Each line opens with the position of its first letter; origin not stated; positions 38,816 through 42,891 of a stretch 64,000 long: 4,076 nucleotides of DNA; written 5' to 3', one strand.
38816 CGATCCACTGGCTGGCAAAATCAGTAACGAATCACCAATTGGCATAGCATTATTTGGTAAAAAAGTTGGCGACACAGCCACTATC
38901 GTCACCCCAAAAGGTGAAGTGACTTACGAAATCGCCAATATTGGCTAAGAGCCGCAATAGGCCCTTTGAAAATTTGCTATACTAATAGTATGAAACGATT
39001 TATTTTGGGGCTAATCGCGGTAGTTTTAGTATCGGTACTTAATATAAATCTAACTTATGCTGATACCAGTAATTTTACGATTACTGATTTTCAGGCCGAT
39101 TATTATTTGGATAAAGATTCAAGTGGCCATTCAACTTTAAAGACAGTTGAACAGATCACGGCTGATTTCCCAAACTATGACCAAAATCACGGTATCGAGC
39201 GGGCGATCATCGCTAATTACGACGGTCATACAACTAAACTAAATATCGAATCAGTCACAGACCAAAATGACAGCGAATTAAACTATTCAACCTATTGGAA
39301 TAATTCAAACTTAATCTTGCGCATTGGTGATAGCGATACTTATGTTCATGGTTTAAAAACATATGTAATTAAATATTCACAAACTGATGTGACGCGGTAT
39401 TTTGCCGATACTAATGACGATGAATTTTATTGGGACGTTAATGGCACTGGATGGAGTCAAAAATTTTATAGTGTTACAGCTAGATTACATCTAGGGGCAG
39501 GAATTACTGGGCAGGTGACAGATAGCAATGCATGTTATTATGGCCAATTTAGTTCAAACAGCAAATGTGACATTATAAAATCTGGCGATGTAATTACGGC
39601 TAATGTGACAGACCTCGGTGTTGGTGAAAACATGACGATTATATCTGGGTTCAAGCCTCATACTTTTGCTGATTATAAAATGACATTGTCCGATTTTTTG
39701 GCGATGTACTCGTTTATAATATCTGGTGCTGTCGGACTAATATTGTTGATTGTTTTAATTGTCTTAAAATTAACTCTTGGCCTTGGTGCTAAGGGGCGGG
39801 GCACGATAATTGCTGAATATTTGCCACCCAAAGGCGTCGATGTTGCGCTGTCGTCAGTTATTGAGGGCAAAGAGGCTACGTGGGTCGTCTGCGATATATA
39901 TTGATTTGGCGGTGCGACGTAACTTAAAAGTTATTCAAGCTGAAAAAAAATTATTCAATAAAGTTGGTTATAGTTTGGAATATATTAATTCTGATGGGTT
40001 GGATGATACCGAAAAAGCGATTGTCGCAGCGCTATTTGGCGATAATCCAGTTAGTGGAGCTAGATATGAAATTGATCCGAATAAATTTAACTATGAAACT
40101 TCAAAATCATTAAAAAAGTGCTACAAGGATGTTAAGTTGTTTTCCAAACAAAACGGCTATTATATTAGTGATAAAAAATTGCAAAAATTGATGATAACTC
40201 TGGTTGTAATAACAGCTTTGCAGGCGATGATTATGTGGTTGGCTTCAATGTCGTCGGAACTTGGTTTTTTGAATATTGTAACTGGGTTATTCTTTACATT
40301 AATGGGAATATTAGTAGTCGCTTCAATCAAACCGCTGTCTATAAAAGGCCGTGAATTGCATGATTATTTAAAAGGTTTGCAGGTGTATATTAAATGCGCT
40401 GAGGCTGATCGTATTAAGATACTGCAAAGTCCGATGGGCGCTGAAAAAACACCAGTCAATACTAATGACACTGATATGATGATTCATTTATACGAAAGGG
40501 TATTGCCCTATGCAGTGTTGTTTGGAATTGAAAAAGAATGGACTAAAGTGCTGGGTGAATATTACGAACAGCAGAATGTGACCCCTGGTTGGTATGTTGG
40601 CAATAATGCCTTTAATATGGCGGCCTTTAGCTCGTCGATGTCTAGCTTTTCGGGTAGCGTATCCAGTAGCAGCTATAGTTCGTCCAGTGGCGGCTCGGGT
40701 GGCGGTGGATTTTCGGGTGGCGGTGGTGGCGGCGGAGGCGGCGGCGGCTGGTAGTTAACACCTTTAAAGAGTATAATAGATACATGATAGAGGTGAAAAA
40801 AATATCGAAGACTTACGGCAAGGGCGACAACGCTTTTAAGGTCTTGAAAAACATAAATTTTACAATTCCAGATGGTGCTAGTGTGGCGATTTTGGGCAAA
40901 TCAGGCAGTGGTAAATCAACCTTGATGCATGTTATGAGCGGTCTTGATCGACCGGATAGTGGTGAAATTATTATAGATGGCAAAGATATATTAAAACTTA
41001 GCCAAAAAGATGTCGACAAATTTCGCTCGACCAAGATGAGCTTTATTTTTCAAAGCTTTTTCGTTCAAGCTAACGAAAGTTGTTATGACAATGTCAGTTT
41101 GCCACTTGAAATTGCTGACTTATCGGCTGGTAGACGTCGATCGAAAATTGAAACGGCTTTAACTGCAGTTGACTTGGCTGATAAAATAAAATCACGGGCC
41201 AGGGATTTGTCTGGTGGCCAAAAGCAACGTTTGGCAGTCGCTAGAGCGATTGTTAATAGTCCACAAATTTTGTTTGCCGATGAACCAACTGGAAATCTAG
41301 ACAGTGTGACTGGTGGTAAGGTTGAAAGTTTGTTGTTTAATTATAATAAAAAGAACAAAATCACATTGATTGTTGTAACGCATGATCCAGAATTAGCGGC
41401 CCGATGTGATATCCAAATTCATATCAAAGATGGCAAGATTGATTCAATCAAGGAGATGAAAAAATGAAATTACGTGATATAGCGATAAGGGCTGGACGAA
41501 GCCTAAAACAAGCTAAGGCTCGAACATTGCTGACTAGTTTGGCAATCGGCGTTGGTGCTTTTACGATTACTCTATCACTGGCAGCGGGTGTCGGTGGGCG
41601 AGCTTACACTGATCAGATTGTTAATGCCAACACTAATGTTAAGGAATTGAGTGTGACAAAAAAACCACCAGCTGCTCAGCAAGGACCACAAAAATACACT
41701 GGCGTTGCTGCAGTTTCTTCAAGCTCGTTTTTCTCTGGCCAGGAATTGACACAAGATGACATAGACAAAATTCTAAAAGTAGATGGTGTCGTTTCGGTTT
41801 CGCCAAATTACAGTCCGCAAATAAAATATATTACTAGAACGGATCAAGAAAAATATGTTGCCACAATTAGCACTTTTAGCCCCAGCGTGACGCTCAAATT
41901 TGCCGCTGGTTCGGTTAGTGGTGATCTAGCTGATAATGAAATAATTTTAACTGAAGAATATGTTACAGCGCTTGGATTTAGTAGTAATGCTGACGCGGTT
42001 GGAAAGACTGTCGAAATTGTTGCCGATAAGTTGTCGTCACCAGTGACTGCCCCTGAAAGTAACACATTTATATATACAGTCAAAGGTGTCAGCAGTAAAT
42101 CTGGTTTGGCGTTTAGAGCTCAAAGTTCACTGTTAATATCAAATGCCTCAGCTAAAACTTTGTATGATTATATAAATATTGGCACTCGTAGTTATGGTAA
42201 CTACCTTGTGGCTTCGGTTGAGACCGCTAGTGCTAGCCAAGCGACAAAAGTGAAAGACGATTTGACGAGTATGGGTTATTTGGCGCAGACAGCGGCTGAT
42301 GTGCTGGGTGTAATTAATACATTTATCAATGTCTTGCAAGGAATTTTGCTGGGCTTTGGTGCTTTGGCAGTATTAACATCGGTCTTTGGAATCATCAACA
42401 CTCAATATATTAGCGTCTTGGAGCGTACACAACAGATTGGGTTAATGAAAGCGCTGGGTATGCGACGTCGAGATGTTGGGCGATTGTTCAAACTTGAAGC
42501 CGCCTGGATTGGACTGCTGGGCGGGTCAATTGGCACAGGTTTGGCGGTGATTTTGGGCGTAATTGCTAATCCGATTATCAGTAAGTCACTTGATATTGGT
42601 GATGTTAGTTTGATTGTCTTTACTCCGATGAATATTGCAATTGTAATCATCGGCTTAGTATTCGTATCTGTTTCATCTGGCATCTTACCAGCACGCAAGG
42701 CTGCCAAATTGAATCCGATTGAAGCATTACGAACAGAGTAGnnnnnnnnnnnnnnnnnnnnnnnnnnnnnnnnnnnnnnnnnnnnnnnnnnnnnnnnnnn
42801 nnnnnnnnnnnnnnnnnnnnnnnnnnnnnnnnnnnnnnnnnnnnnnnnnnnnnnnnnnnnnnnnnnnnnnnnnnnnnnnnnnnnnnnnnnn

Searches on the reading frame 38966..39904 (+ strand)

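Call 34: search_protein_families(library=pfam, proteins=[window:38966-39904:+], max_evalue=0.00001)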
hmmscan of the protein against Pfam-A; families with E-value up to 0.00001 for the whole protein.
window:38966-39904:+ (312 aa): 1 family
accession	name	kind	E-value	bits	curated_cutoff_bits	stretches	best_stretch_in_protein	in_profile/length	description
PF09972.14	DUF2207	-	1.2e-14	55.3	24.4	1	38-226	1-169/172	Predicted membrane protein (DUF2207) N-terminal domain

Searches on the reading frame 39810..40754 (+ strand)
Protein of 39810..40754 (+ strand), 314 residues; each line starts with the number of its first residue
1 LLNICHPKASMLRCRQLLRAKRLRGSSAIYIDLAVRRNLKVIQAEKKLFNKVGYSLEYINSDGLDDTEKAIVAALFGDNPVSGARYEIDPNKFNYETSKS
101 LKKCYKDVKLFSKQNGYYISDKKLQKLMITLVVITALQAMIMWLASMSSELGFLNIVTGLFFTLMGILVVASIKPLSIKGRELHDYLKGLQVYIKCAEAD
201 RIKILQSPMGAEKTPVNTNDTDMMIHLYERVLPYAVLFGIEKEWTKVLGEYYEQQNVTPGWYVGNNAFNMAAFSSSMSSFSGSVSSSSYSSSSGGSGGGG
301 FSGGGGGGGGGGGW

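Call 34: search_protein_families(library=pfam, proteins=[window:39810-40754:+], max_evalue=0.00001)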
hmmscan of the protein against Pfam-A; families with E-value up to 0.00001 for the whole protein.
window:39810-40754:+ (314 aa): 1 family
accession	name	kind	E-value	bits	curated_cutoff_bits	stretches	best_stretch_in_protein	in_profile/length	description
PF20990.2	DUF2207_C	-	1.1e-17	65.1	33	1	25-247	30-246/247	Predicted membrane protein (DUF2207) C-terminal domain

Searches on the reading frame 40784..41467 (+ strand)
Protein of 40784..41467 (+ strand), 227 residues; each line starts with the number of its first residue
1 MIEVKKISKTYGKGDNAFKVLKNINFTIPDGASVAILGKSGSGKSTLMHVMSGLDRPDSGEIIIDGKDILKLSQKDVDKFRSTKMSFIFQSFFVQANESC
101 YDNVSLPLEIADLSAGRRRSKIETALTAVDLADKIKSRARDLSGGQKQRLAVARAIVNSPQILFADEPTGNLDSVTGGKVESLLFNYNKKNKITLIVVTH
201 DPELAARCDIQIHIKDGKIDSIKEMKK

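Call 34: search_protein_families(library=pfam, proteins=[window:40784-41467:+], max_evalue=0.00001)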
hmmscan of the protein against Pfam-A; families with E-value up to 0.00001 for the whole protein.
window:40784-41467:+ (227 aa): 2 families
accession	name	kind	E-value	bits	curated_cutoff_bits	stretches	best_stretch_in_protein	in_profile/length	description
PF00005.33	ABC_tran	-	1e-34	120.5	25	1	21-169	1-136/137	ABC transporter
PF13304.12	AAA_21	-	2.1e-06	28.5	27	0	97-204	175-302/304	AAA domain, putative AbiEii toxin, Type IV TA system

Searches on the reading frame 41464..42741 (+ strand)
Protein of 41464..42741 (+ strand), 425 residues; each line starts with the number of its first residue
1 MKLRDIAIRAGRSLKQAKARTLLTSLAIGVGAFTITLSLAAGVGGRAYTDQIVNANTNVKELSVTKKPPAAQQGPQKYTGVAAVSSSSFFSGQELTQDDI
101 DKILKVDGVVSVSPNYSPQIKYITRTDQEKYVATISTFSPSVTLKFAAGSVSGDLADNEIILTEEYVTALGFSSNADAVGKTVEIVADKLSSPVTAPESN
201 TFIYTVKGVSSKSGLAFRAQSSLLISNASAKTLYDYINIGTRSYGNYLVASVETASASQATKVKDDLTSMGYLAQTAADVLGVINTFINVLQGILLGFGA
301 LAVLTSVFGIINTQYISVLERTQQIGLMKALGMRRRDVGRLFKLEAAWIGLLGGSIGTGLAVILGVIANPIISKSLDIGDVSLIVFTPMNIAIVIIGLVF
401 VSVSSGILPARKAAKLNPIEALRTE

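Call 34: search_protein_families(library=pfam, proteins=[window:41464-42741:+], max_evalue=0.00001)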
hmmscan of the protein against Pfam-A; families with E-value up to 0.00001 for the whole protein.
window:41464-42741:+ (425 aa): 2 families
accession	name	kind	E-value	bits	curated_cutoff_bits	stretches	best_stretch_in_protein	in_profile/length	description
PF02687.27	FtsX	-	6.7e-21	75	25.5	1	298-418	3-120/120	FtsX-like permease C-terminal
PF12704.14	MacB_PCD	-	2.5e-10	41.5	27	1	21-268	1-205/207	MacB-like periplasmic core domain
